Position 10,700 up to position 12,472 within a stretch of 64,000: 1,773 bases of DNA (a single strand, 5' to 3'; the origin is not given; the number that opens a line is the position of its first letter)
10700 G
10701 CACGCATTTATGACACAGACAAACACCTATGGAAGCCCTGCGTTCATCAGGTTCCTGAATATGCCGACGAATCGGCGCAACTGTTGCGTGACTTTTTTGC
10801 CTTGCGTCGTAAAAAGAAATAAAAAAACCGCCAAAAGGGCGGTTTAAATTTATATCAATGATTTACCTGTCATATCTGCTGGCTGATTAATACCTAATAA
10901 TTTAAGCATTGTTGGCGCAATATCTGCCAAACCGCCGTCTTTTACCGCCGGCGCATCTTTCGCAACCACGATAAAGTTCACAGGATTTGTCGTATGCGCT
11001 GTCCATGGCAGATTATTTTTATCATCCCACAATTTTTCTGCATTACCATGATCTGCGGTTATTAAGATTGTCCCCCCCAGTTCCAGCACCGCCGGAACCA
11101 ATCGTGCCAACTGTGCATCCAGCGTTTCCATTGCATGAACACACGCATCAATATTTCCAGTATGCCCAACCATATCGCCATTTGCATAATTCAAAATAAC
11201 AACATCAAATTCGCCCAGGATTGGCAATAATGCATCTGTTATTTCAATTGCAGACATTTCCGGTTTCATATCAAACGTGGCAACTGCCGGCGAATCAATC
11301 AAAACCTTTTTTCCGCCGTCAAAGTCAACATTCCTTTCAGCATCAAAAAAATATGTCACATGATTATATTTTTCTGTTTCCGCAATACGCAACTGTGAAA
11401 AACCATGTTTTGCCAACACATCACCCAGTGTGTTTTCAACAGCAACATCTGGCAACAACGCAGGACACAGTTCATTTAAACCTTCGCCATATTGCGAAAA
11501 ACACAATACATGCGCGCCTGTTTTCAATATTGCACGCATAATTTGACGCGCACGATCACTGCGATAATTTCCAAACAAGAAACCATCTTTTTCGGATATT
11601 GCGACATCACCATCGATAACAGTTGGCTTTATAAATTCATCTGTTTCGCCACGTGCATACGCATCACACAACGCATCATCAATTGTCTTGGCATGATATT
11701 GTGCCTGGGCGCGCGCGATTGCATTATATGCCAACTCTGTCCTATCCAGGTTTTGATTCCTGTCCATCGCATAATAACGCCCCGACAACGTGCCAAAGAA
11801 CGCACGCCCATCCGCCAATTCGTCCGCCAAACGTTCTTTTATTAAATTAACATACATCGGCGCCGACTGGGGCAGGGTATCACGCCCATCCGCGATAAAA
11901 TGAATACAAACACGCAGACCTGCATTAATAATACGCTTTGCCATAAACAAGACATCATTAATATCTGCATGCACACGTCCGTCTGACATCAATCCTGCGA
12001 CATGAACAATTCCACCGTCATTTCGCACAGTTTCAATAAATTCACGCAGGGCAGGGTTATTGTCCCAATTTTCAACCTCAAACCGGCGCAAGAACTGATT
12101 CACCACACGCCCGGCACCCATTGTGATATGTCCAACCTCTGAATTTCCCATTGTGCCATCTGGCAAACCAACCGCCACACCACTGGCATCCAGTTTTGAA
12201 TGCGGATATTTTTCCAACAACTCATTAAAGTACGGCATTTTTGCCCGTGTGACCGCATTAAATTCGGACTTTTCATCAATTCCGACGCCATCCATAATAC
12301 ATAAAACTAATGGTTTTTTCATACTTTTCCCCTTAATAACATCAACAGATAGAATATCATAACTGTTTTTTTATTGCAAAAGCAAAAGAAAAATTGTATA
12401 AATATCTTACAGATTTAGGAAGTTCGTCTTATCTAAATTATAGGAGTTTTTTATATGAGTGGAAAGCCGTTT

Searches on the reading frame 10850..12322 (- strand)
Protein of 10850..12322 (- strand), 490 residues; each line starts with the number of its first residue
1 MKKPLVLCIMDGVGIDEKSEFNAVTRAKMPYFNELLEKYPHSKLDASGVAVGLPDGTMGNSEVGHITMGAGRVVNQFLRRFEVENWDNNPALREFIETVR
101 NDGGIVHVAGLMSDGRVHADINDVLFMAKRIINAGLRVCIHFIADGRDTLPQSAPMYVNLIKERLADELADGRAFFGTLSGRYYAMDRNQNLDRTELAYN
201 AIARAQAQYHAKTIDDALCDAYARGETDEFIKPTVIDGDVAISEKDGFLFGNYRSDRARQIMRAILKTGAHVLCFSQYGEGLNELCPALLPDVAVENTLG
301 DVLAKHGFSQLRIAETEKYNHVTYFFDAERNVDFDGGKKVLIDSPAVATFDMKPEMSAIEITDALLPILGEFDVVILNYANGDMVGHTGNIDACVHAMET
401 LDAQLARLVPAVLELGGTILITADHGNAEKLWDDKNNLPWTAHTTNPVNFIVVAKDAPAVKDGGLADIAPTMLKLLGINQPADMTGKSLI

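Call 12: search_protein_families(library=pfam, proteins=[window:10850-12322:-], max_evalue=0.001)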
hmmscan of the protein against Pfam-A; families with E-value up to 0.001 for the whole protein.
window:10850-12322:- (490 aa): 2 families
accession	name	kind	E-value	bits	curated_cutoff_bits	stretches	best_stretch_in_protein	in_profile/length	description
PF01676.23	Metalloenzyme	-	3.4e-70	236.8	24.3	1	3-479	1-251/252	Metalloenzyme superfamily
PF06415.18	iPGM_N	-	5.4e-51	173.6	27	1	85-268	9-194/217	BPG-independent PGAM N-terminus (iPGM_N)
